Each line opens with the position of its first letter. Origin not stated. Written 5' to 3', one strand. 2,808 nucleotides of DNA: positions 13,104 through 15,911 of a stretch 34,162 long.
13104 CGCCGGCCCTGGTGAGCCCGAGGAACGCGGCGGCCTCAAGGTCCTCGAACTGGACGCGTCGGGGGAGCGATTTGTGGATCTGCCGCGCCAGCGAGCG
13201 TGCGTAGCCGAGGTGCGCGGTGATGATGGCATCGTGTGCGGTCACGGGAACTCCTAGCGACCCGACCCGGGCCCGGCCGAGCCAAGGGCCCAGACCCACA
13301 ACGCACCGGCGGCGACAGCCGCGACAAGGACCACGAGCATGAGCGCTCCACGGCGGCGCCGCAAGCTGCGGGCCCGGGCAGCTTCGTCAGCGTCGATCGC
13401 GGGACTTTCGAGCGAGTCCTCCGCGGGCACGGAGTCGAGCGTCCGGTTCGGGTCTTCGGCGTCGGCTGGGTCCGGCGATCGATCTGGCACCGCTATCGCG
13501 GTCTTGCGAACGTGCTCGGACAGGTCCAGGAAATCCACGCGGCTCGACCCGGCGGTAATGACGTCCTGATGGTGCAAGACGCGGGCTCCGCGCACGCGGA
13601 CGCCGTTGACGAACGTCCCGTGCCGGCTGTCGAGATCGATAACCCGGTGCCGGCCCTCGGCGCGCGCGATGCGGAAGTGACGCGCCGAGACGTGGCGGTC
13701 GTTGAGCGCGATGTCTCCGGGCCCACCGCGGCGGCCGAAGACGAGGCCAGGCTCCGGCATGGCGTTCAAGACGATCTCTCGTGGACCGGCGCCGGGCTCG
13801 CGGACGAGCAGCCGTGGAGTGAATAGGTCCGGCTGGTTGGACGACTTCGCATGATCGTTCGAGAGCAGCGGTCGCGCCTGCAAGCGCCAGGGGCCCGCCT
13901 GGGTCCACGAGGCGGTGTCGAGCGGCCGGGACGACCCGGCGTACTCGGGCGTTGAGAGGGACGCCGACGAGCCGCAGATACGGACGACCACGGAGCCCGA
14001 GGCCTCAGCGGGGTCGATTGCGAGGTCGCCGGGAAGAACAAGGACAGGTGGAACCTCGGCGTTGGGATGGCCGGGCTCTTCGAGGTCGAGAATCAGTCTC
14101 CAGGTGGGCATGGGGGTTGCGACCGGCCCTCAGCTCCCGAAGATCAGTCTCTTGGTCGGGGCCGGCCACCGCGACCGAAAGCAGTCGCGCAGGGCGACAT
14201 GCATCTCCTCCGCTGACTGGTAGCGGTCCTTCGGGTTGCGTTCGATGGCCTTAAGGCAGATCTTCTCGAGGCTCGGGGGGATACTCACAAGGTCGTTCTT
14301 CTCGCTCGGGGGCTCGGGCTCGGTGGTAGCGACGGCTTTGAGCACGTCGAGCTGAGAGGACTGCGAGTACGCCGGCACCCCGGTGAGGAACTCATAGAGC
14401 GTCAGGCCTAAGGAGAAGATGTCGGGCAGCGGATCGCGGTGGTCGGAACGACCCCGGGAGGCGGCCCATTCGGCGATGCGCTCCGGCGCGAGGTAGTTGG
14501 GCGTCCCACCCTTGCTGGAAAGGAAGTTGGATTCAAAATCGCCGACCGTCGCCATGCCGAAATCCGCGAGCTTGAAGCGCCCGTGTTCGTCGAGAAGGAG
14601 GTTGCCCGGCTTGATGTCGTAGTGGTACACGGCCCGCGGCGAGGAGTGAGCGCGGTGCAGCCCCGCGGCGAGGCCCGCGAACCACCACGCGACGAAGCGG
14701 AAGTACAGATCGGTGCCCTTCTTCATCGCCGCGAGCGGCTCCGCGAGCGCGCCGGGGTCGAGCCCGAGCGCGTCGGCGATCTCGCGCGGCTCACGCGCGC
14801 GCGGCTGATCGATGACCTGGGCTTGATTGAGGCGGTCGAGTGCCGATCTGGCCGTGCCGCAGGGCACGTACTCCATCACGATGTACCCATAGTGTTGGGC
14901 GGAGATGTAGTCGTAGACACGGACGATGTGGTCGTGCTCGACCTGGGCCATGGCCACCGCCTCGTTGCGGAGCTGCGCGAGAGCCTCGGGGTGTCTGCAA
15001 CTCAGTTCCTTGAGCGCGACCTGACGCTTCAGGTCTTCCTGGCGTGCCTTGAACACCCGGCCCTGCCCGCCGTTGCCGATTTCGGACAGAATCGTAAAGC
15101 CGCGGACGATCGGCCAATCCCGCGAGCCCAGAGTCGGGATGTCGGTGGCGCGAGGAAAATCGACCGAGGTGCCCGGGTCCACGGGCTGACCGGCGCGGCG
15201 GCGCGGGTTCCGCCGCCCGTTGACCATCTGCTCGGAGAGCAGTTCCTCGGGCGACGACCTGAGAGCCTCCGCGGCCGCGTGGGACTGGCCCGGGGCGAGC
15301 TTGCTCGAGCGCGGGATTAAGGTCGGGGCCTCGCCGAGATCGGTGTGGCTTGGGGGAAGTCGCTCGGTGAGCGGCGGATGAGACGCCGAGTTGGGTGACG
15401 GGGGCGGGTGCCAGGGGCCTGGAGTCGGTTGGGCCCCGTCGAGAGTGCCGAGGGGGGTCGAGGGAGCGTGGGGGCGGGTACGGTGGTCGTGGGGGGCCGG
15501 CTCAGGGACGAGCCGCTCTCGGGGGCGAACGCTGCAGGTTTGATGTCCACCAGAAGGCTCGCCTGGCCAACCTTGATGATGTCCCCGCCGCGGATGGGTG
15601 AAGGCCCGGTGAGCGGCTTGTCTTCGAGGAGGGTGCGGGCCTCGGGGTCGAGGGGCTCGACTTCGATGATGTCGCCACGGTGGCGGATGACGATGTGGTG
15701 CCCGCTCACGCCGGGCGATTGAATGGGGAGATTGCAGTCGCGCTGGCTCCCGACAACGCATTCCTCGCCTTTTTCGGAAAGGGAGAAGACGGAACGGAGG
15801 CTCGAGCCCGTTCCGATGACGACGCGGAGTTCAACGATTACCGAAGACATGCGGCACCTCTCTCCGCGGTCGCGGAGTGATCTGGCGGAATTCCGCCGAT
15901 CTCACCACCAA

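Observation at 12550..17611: Five-gene FHA / Ser-Thr kinase / PP2C / sigma-factor operon sits between the T3SS and the TPS system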

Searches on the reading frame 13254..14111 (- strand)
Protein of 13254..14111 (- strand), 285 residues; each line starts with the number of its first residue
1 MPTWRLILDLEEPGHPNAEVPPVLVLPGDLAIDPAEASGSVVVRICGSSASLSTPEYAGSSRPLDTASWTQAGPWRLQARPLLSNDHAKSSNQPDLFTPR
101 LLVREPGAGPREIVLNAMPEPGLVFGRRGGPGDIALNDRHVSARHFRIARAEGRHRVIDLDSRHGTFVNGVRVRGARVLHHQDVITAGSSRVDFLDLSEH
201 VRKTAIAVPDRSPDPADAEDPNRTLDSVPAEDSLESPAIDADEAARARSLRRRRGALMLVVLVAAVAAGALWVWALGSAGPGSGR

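Call 3: search_protein_families(library=pfam, proteins=[window:13254-14111:-], max_evalue=0.01)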
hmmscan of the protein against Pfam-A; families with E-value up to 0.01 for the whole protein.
window:13254-14111:- (285 aa): 2 families
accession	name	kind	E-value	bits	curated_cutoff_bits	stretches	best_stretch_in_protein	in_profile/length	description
PF00498.31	FHA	-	2.1e-15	57.3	20.7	1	124-188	2-67/67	FHA domain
PF16697.10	Yop-YscD_cpl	-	2.5e-09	37.7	33.2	1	120-192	16-88/94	Inner membrane component of T3SS, cytoplasmic domain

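Call 7: search_protein_families(library=ncbifam, proteins=[window:13254-14111:-], max_evalue=0.01)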
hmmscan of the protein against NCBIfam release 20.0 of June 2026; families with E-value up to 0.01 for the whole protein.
window:13254-14111:- (285 aa): 8 families
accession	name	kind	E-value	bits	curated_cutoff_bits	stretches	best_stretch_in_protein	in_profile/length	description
NF049868.1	FhaB_Rv0019c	equivalog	3.5e-10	40.1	125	1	120-192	85-156/158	FHA domain-containing protein FhaB/FipA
NF052573.1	HisKinEspAMyxo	equivalog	4.2e-08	31.7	1400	1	128-192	52-116/755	serine histidine kinase EspA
NF041660.2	oxygluDhInhib_OdhI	equivalog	3.3e-07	30.2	200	1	104-195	43-128/130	oxoglutarate dehydrogenase inhibitor Odhl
NF033760.1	gliding_GltG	equivalog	2e-05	23.3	650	1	134-246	36-139/650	adventurous gliding motility protein GltG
NF052403.1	ESX1TransRegEspM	equivalog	5.3e-05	22.2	550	1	124-192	31-97/367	ESX-1 type VII secretion system transcriptional regulator EspM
TIGR03354.1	VI_FHA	hypoth_equivalog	0.00022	21.2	120.25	1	122-197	25-103/420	type VI secretion system-associated FHA domain protein TagH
NF050099.1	SepX_GlpR_2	exception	0.0049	16.9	150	1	214-270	72-119/250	divisome protein SepX/GlpR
NF049861.1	SCO2400_fam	subfamily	0.0051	17.4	55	1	211-278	51-119/136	SCO2400 family protein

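Call 38: find_homologous_proteins(query=window:13254-14111:-, max_evalue=0.001)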
Query window:13254-14111:- (285 aa): 6 proteins with E <= 0.001 among 8000 candidates.
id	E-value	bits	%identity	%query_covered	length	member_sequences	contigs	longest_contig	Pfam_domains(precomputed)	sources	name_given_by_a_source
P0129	1.3e-182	624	100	100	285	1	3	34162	PF00498.32,PF16697.11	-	-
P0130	6.9e-63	231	46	97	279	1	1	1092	PF00498.32,PF16697.11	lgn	-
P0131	2.4e-10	58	32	26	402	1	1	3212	PF00498.32,PF16697.11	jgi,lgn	jgi:pSer/pThr/pTyr-binding forkhead associated (FHA) protein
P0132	1.1e-5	43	40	36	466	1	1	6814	PF00498.32,PF16697.11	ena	-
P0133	3.8e-5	41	38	28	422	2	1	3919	PF00498.32,PF16697.11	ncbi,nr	ncbi:MAG TPA: FHA domain-containing protein [bacterium]|nr:FHA domain-containing protein [bacterium]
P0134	6.6e-4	37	40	24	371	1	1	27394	PF00498.32,PF00085.27,PF08534.17,PF13905.13,PF16697.11,PF00578.28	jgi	jgi:pSer/pThr/pTyr-binding forkhead associated (FHA) protein/peroxiredoxin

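Call 60: predict_structure(alignment_id=A3)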
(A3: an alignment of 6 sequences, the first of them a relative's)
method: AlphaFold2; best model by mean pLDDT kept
length: 285 residues; sequences in the alignment: 6
mean_pLDDT: 64.1   pTM: 0.50
mean pLDDT of the five models: 64.1, 61.1, 61.1, 60.9, 51.8
residues with pLDDT >= 90: 26; 70-90: 86; 50-70: 102; < 50: 71
segments of 3 or more residues with pLDDT < 50: 12-17, 83-93, 200-239, 277-285
pLDDT, mean of each block of 10 residues (from residue 1): 62 48 60 58 73 68 71 69 47 57 75 65 73 75 86 87 91 92 91 75 43 35 33 37 51 61 67 52 42
secondary structure, 60 per line:
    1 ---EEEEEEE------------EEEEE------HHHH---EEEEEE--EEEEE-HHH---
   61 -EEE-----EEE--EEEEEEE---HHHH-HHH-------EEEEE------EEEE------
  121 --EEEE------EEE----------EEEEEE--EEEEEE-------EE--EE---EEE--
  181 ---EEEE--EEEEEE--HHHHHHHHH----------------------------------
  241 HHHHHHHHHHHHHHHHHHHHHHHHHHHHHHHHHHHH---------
elements in order: E4-10 E23-27 H34-37 E41-46 E49-53 E62-64 E70-72 E75-81 H85-88 E100-104 E111-114 E123-126 E133-135 E146-151 E154-159 E176-178 E184-187 E190-195 H198-206 H241-276

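Call 63: fold_search(model_id=the predicted structure, library=pdb)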
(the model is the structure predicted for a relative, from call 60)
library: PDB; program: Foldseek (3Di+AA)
matches with E <= 10: 389; with E <= 0.001: 118
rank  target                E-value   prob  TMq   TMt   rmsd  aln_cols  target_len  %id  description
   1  4qcj                  2.3e-08  1.00  0.31  0.82   2.1       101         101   35  Crystal Structure of OdhI from Corynebacterium glutamicum (released 2014-07-02)
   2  8p5x_G                2.8e-08  1.00  0.31  0.80   2.1       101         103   35  Single particle cryo-EM structure of the complex between Corynebacterium glutamicum homohexameric 2-oxoglutarate dehyd (released 2023-08-16)
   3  6i2q_B                3.3e-08  1.00  0.31  0.85   2.0       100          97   33  Crystal structure of the wild-type SucA domain of Mycobacterium smegmatis KGD (alpha-ketoglutarate decarboxylase), in  (released 2019-05-22)
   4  6i2r_B                7.5e-08  1.00  0.30  0.87   2.0        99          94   33  Crystal structure of the SucA domain of Mycobacterium smegmatis KGD (alpha-ketoglutarate decarboxylase), mutant R802A, (released 2019-05-22)
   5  8p5r_G                7.9e-08  1.00  0.30  0.81   2.1        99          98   34  Crystal structure of full-length, homohexameric 2-oxoglutarate dehydrogenase KGD from Mycobacterium smegmatis in compl (released 2023-08-16)
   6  6i2p_E                1.1e-07  1.00  0.30  0.77   2.1        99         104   32  Crystal structure of the Mycobacterium tuberculosis PknB kinase domain (L33E mutant) in complex with its substrate Gar (released 2019-05-22)
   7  7rj3_C                1.4e-07  1.00  0.31  0.82   2.1       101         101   31  Crystal Structure of the Forkhead Associated (FHA) Domain of the Glycogen Accumulation Regulator (GarA) from Mycobacte (released 2021-07-28)
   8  4h87_A                1.7e-07  1.00  0.27  0.57   3.8       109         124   23  Crystal structure of a FHA domain of kanadaptin (SLC4A1AP) from Homo sapiens at 1.55 A resolution (released 2012-10-10)
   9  7rj3_B                1.9e-07  1.00  0.30  0.76   2.4       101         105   32  Crystal Structure of the Forkhead Associated (FHA) Domain of the Glycogen Accumulation Regulator (GarA) from Mycobacte (released 2021-07-28)
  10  2aff_MODEL_1_A        2.4e-07  1.00  0.31  0.83   2.3       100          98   24  The solution structure of the Ki67FHA/hNIFK(226-269)3P complex (released 2005-10-25)
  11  7rj3_A                2.7e-07  1.00  0.30  0.77   2.0        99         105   32  Crystal Structure of the Forkhead Associated (FHA) Domain of the Glycogen Accumulation Regulator (GarA) from Mycobacte (released 2021-07-28)
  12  3oun_A                2.7e-07  1.00  0.29  0.83   2.8        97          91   26  Crystal structure of the FhaA FHA domain complexed with the intracellular domain of Rv3910 (released 2012-02-08)
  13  6i2p_D                3.0e-07  1.00  0.30  0.71   2.1        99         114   32  Crystal structure of the Mycobacterium tuberculosis PknB kinase domain (L33E mutant) in complex with its substrate Gar (released 2019-05-22)
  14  5a8i                  3.0e-07  1.00  0.31  0.70   2.7       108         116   22  Crystal structure of the FHA domain of ArnA from Sulfolobus acidocaldarius (released 2016-06-22)
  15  3poa_A                3.8e-07  1.00  0.29  0.80   2.6        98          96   26  Structural and functional analysis of phosphothreonine-dependent FHA domain interactions (released 2011-01-26)
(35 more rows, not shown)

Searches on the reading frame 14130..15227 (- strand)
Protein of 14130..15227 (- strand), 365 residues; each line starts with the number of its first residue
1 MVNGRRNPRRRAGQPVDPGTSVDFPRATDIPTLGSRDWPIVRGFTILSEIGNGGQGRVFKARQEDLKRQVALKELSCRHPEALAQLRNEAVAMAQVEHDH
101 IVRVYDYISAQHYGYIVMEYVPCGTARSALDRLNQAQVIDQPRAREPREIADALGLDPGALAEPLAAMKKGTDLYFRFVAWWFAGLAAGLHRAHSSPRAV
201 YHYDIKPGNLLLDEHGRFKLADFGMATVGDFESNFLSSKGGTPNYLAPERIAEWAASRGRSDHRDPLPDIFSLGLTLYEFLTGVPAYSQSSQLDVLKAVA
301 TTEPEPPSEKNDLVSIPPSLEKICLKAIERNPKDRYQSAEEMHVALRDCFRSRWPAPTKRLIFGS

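Call 73: search_solved_structures(query=window:14130-15227:-, max_evalue=1e-20, show_alignments=1)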
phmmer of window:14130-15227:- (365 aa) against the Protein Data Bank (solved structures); distinct sequences matched with E-value up to 1e-20: 103 (the best 60 are shown).
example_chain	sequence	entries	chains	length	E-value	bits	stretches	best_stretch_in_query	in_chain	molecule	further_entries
1mru_A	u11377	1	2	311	2.2e-26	96.5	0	196-349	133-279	Probable serine/threonine-protein kinase pknB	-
5u94_A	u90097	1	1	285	2.7e-26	96.2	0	196-345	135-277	Serine/threonine-protein kinase PknB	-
6b2p_A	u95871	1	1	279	3.1e-26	96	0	193-345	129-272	Serine/threonine-protein kinase PknB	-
1o6y_A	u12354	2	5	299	3.9e-26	95.7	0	196-345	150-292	SERINE/THREONINE-PROTEIN KINASE PKNB | Probable serine/threonine-protein kinase pknB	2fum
3f69_A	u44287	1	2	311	9.3e-26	94.4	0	193-349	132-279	Serine/threonine-protein kinase pknB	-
3ori_A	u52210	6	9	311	2.4e-25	93.1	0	193-349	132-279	Serine/threonine protein kinase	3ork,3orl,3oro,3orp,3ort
3orm_A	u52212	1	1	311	2.5e-25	93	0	196-349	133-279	Serine/threonine protein kinase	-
6i2p_A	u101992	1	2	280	2.6e-25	92.9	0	196-345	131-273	Serine/threonine-protein kinase PknB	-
3f61_A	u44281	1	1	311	1.1e-24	90.8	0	193-349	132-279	Serine/threonine-protein kinase pknB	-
9ruk_A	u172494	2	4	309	7.3e-24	88.2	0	193-349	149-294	Serine/threonine-protein kinase StkP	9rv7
9ruj_A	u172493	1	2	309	1e-23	87.7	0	193-349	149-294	Serine/threonine-protein kinase StkP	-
9ru3_A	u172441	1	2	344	1e-23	87.7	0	193-349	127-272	Serine/threonine-protein kinase StkP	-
3nrm_A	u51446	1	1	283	5.3e-23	85.4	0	181-303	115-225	Serine/threonine-protein kinase 6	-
3r21_A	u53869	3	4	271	5.5e-23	85.3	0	181-303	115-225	Serine/threonine-protein kinase 6 | Aurora kinase A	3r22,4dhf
4prj_A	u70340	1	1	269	1.7e-22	83.7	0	181-304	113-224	Aurora kinase A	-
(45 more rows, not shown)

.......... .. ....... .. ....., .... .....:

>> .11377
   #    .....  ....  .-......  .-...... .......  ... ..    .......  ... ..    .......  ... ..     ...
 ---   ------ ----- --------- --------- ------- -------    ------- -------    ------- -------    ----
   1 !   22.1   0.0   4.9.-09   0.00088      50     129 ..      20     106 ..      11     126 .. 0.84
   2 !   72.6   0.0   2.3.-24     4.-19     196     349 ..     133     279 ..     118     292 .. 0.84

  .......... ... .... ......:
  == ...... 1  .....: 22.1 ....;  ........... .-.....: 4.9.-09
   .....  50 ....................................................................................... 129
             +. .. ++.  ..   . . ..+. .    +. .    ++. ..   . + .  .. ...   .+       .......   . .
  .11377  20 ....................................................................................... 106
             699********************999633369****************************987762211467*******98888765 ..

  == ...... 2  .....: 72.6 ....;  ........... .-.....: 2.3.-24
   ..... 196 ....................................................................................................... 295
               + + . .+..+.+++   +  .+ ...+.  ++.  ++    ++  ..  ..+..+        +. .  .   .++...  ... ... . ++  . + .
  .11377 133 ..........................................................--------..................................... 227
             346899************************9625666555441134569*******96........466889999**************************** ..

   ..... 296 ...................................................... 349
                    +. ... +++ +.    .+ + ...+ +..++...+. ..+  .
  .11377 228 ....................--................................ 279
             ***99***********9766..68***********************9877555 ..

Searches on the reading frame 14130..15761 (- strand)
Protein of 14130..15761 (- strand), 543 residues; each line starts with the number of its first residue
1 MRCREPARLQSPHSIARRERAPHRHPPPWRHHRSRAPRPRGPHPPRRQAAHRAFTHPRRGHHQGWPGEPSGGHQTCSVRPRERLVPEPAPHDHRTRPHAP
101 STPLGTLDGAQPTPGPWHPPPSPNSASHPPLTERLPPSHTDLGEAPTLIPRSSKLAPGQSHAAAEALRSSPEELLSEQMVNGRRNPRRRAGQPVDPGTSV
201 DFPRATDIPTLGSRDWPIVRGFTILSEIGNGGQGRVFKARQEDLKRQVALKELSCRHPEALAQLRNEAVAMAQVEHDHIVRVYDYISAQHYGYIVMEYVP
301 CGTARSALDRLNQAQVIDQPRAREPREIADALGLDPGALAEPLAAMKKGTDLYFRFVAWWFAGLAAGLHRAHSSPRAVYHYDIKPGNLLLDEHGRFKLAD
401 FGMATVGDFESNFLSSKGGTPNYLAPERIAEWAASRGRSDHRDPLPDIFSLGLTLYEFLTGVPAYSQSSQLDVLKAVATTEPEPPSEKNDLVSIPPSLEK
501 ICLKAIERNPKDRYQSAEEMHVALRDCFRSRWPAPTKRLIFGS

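Call 3: search_protein_families(library=pfam, proteins=[window:14130-15761:-], max_evalue=0.01)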
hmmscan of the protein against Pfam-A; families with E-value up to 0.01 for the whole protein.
window:14130-15761:- (543 aa): 4 families
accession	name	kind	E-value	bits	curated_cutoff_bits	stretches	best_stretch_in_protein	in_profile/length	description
PF00069.31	Pkinase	-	7.8e-41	140.6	31.7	2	360-518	103-256/263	Protein kinase domain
PF07714.23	PK_Tyr_Ser-Thr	-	1.9e-24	86.8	23.1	1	223-515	2-250/258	Protein tyrosine and serine/threonine kinase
PF01636.29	APH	-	6.7e-08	33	23.2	1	234-411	11-204/239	Phosphotransferase enzyme family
PF03109.22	ABC1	-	0.0081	15.8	22.9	0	378-405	188-215/244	ABC1 atypical kinase-like domain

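Call 7: search_protein_families(library=ncbifam, proteins=[window:14130-15761:-], max_evalue=0.01)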
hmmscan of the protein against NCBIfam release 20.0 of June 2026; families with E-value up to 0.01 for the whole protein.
window:14130-15761:- (543 aa): 10 families
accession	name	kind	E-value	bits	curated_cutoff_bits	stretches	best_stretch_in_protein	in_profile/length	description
NF033483.0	PknB_PASTA_kin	equivalog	5.5e-51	174.2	450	2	353-531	105-272/563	Stk1 family PASTA domain-containing Ser/Thr kinase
NF047741.1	antiphage_MADS6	equivalog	6.5e-33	114.1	460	2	362-530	306-463/612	methylation-associated defense system protein kinase MAD6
NF009651.0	PRK13184.1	equivalog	4e-23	81.3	839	2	362-527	120-290/932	serine/threonine-protein kinase PknD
NF052427.1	StpK7MSMEG_1200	equivalog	3e-22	78.9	900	2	356-528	109-269/601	serine/threonine protein kinase StpK7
NF033442.0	BREX_PglW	equivalog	9.1e-15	53.4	990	1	218-534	510-776/1391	BREX system serine/threonine kinase PglW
NF038150.1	lanthi_synth_IV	equivalog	1.8e-12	46.5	650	1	220-526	189-455/851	class IV lanthionine synthetase LanL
TIGR03903.1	TOMM_kin_cyc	equivalog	5.9e-10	37.6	705.75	1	369-523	93-243/1267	TOMM system kinase/cyclase fusion protein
NF053615.1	SerThrKinAfsKStmc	equivalog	9.2e-09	34.5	1300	1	354-473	111-221/809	protein serine/threonine kinase AfsK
NF038151.1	lanthi_synth_III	equivalog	3.2e-06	25.8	575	1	222-305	222-312/833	class III lanthionine synthetase LanKC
NF043056.1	T4SS_LegK1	equivalog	0.0039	15.8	550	1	376-440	208-272/516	Dot/Icm T4SS effector kinase LegK1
